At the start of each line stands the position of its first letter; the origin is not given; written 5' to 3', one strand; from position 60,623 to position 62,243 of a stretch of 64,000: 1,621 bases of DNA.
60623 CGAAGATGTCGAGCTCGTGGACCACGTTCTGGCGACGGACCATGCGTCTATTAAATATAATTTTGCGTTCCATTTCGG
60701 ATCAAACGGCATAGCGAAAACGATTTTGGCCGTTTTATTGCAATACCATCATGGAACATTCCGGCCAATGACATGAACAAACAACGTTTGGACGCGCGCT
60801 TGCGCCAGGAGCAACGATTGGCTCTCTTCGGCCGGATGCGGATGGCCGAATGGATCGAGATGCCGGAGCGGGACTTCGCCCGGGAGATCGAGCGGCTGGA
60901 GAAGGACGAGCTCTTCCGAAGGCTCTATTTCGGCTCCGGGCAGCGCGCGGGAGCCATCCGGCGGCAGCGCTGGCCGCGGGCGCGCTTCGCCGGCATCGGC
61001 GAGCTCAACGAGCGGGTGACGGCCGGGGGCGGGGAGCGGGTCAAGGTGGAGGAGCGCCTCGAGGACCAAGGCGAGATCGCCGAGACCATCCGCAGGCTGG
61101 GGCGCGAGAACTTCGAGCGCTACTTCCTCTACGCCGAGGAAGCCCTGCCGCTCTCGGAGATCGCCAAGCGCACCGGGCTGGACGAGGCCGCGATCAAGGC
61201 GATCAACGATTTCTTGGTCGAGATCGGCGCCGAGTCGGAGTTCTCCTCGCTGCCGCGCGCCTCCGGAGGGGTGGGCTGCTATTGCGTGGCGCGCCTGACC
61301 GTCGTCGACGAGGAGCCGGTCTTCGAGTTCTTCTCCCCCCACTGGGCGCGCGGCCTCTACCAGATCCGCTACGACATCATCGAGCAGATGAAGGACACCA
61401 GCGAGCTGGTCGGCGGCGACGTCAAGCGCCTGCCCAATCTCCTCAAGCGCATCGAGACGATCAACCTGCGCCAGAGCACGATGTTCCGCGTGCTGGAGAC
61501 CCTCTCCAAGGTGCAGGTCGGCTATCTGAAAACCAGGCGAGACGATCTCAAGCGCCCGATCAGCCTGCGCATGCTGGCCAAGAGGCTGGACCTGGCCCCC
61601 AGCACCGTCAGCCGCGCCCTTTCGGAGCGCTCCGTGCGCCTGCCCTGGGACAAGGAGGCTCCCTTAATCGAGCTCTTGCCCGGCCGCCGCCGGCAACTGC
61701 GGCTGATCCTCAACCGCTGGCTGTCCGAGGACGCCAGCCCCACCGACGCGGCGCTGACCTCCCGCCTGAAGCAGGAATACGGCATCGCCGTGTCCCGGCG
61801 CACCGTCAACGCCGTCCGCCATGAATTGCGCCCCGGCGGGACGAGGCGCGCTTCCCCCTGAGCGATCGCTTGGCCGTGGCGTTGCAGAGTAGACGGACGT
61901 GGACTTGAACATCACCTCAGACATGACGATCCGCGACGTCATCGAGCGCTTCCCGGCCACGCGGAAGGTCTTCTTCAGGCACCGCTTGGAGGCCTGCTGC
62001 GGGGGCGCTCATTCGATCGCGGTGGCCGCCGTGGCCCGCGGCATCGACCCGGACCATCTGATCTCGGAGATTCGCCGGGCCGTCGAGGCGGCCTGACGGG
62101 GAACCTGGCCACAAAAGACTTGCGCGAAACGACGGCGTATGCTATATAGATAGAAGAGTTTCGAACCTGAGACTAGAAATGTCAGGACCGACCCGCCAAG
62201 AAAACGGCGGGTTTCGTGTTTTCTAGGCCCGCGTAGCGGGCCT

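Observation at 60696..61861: Compact rpoN-like gene (362 aa) with its own sigma-54-type promoter, divergent from an NtrC-type two-component system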

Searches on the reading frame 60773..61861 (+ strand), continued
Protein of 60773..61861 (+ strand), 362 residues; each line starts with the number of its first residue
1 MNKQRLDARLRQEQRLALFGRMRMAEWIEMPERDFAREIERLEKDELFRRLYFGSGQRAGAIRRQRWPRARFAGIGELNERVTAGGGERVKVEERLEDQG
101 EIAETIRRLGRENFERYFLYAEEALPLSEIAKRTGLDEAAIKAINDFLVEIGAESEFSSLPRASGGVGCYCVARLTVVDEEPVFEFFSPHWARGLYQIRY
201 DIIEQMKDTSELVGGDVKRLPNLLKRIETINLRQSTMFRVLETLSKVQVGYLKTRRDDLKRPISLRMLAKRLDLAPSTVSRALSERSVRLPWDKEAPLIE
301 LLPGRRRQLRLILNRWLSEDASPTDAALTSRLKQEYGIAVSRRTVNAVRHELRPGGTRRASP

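Call 74: list_cluster_members(proteins=[P0133, P0142, P0148, P0166, P0175, P0194, P0218, P0240, P0252, P0261])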
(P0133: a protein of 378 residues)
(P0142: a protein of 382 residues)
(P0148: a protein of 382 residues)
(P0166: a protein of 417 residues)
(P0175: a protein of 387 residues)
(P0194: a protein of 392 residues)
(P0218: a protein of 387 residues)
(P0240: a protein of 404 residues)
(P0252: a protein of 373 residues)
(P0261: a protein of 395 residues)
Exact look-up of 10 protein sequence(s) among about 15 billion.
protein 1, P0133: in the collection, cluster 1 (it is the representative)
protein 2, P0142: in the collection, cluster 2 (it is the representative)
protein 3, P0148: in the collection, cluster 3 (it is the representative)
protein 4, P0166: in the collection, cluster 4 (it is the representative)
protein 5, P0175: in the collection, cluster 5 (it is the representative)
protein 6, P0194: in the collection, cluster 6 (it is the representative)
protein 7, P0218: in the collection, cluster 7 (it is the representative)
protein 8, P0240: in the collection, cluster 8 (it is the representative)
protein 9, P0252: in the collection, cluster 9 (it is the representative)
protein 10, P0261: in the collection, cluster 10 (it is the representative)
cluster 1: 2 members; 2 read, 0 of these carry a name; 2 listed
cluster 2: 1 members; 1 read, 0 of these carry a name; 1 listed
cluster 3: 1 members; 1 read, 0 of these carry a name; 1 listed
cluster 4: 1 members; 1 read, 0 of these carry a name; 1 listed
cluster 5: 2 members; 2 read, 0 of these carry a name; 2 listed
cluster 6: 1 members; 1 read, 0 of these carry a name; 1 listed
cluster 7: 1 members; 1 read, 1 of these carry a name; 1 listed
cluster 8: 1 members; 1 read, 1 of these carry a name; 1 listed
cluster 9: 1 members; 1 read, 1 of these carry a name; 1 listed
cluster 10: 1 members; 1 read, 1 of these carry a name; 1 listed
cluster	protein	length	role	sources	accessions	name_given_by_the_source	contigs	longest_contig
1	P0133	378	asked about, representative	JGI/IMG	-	-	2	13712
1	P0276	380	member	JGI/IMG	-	-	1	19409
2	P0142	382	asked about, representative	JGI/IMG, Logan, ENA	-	-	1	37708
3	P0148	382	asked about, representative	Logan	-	-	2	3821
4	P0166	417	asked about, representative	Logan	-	-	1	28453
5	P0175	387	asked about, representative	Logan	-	-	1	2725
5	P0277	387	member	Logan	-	-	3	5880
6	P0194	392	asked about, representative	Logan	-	-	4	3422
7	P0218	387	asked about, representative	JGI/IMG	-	transposase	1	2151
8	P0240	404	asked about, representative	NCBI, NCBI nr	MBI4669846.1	MAG: hypothetical protein HY747_11835 [Elusimicrobia bacterium] | hypothetical protein [Elusimicrobiota bacterium]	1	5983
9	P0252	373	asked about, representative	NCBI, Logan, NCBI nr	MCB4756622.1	MAG: hypothetical protein LHV69_06270 [Elusimicrobia bacterium] | hypothetical protein [Candidatus Obscuribacterium magneticum]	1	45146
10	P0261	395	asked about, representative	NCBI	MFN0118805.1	MAG: hypothetical protein ACKVQC_11015 [Elusimicrobiota bacterium]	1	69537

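Call 78: search_protein_families(library=pfam, proteins=[L009:5989-7062:+, L005:5980-7074:+], max_evalue=0.01)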
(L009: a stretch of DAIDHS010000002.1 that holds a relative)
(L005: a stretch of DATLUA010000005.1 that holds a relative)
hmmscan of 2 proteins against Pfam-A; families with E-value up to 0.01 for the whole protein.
L009:5989-7062:+ (358 aa): 5 families
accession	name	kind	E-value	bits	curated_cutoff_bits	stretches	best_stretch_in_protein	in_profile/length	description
PF04552.19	Sigma54_DBD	-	4.9e-13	49.6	22.8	1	229-292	16-78/160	Sigma-54, DNA binding domain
PF09339.16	HTH_IclR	-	8e-06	26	22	0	259-283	14-38/52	IclR helix-turn-helix domain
PF13412.12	HTH_24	-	0.0031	17.5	21.9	0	264-282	18-36/48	Winged helix-turn-helix DNA-binding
PF04545.22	Sigma70_r4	-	0.0035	17.3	24.1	0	116-146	13-40/50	Sigma-70, region 4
PF01498.24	HTH_Tnp_Tc3_2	-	0.0047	17.6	31.5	0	318-347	8-36/72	Transposase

L005:5980-7074:+ (365 aa): 3 families
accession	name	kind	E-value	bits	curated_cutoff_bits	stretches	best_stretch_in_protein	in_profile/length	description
PF04552.19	Sigma54_DBD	-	3.5e-13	50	22.8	1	228-293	16-80/160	Sigma-54, DNA binding domain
PF09339.16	HTH_IclR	-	8.5e-05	22.7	22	0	260-283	16-39/52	IclR helix-turn-helix domain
PF13936.12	HTH_38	-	0.0085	16.2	27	0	261-281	19-39/44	Helix-turn-helix domain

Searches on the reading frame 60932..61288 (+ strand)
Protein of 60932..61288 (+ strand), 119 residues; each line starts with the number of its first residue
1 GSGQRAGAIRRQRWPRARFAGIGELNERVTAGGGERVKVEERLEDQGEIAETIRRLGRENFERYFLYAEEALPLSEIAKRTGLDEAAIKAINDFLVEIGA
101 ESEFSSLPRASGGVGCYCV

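Call 40: predict_structure(alignment_id=A3)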
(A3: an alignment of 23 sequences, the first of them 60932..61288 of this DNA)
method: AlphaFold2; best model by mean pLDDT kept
length: 119 residues; sequences in the alignment: 23
mean_pLDDT: 63.9   pTM: 0.51
mean pLDDT of the five models: 63.9, 63.2, 62.5, 61.5, 57.9
residues with pLDDT >= 90: 12; 70-90: 42; 50-70: 20; < 50: 45
segments of 3 or more residues with pLDDT < 50: 12-36, 107-119
pLDDT, mean of each block of 10 residues (from residue 1): 48 43 34 45 70 87 80 88 91 82 55 39
secondary structure, 60 per line:
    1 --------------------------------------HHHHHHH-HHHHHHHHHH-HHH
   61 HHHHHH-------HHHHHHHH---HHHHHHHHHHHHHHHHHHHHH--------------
elements in order: H39-45 H47-56 H58-66 H74-81 H85-105

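Call 42: fold_search(model_id=the predicted structure, library=pdb)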
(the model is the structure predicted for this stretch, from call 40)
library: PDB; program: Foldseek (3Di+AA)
matches with E <= 10: 160; with E <= 0.001: 0
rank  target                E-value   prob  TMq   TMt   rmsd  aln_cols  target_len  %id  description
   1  6dv9_F                3.5e-01  0.35  0.28  0.20  13.8        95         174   21  Crystal structure of Mycobacterium tuberculosis transcription initiation complex(ECF sigma factor L) containing 5nt RN (released 2019-02-20)
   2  8hkc_E                5.0e-01  0.30  0.27  0.14  15.8        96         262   14  Cryo-EM structure of E. coli RNAP sigma32 complex (released 2023-05-31)
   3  3hug_A                9.2e-01  0.38  0.29  0.41   9.3        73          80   18  Crystal structure of Mycobacterium tuberculosis anti-sigma factor RslA in complex with -35 promoter binding domain of  (released 2010-03-02)
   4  3hug_G                9.7e-01  0.38  0.30  0.45   9.5        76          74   17  Crystal structure of Mycobacterium tuberculosis anti-sigma factor RslA in complex with -35 promoter binding domain of  (released 2010-03-02)
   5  3hug_K                1.1e+00  0.38  0.27  0.43   8.7        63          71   19  Crystal structure of Mycobacterium tuberculosis anti-sigma factor RslA in complex with -35 promoter binding domain of  (released 2010-03-02)
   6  3hug_E                1.3e+00  0.35  0.28  0.42   8.8        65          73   18  Crystal structure of Mycobacterium tuberculosis anti-sigma factor RslA in complex with -35 promoter binding domain of  (released 2010-03-02)
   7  3hug_C                1.4e+00  0.35  0.28  0.40   8.7        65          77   18  Crystal structure of Mycobacterium tuberculosis anti-sigma factor RslA in complex with -35 promoter binding domain of  (released 2010-03-02)
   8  2w7n_B                1.5e+00  0.18  0.27  0.31   9.3        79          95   18  Crystal Structure of KorA Bound to Operator DNA: Insight into Repressor Cooperation in RP4 Gene Regulation (released 2009-02-17)
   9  3vfz_B                1.7e+00  0.47  0.34  0.59   5.5        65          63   14  Crystal structure of -35 promoter binding domain of SigD of Mycobacterium tuberculosis (released 2013-02-13)
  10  9a50_A                1.7e+00  0.25  0.32  0.16   9.1        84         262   11  Integrative model of RPSB-RPOC by crosslinking MS and deep learning (released 2024-09-18)
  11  5e17_F                1.7e+00  0.20  0.32  0.13  12.4        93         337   13  T. thermophilus transcription initiation complex having a RRR discriminator sequence and a nontemplate-strand length c (released 2016-03-09)
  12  2da3_MODEL_1_A        1.7e+00  0.16  0.24  0.34  14.5        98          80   16  Solution structure of the third homeobox domain of AT-binding transcription factor 1 (ATBF1) (released 2006-06-13)
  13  6uu7_FFF              1.7e+00  0.13  0.24  0.12  10.8        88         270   17  E. coli sigma-S transcription initiation complex with a 6-nt RNA and an NTP ("Old" crystal soaked with UTP, CTP, ddG (released 2020-08-26)
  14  3vep_H                1.8e+00  0.35  0.31  0.48   7.1        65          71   14  Crystal structure of SigD4 in complex with its negative regulator RsdA (released 2013-02-13)
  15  6dxo_A                1.8e+00  0.30  0.30  0.26  10.1        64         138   25  1.8 A structure of RsbN-BldN complex. (released 2018-07-11)
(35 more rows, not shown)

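Call 47: search_solved_structures(query=A3, max_evalue=10, show_alignments=3)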
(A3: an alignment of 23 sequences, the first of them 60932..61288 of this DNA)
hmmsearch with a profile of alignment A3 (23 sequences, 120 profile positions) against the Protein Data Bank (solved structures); distinct sequences matched with E-value up to 10: 5.
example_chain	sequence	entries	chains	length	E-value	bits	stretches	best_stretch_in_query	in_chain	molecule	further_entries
9l08_A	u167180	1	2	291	0.087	16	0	69-108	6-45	Covalently Connected Cytochrome c555 trimer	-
6pfv_A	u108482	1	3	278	0.97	12.6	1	31-93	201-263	RNA polymerase sigma factor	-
6pfj_A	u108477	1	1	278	0.97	12.6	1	31-93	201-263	RNA polymerase sigma factor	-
9jhb_C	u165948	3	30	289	1.5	12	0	51-98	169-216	CRISPR-associated protein, TM1801 family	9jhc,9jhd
7kha_B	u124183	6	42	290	1.5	12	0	51-98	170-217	CRISPR-associated protein, TM1801 family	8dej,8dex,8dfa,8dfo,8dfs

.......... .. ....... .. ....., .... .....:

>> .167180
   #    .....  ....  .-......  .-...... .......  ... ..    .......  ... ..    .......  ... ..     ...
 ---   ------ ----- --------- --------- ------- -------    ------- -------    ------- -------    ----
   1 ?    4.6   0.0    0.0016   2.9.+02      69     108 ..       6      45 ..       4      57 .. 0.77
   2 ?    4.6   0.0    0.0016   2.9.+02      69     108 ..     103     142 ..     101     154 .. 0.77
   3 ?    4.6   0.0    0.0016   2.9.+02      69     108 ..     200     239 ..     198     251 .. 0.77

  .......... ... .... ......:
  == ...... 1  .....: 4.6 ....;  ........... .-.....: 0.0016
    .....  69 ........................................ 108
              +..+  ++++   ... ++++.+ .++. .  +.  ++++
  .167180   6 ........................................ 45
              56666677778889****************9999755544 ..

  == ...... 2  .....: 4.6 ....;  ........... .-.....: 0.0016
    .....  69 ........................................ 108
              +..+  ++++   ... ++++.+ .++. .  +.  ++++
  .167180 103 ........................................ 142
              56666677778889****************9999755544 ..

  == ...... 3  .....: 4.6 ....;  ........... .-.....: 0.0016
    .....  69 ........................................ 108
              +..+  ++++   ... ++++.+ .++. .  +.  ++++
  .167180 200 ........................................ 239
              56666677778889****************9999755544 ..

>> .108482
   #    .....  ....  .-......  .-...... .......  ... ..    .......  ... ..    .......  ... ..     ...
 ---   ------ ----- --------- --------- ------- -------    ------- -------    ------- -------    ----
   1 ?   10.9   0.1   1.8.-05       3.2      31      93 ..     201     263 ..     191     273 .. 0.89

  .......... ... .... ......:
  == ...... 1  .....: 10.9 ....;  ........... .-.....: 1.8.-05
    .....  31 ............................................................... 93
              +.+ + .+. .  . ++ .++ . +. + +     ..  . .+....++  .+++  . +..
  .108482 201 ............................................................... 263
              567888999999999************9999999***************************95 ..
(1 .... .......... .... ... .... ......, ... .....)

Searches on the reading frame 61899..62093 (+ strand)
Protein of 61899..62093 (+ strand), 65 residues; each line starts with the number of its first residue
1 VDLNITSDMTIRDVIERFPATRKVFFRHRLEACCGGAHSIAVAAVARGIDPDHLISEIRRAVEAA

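Call 78: search_protein_families(library=pfam, proteins=[window:61899-62093:+], max_evalue=0.01)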
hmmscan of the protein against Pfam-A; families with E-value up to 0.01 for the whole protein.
window:61899-62093:+ (65 aa): 2 families
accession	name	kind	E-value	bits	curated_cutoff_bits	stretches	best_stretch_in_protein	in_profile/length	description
PF04405.19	ScdA_N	-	6.5e-12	45.4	32.5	1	8-60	2-54/56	Domain of Unknown function (DUF542)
PF08984.16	DUF1858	-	9.3e-06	26.1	32.2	1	5-55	1-59/59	Domain of unknown function (DUF1858)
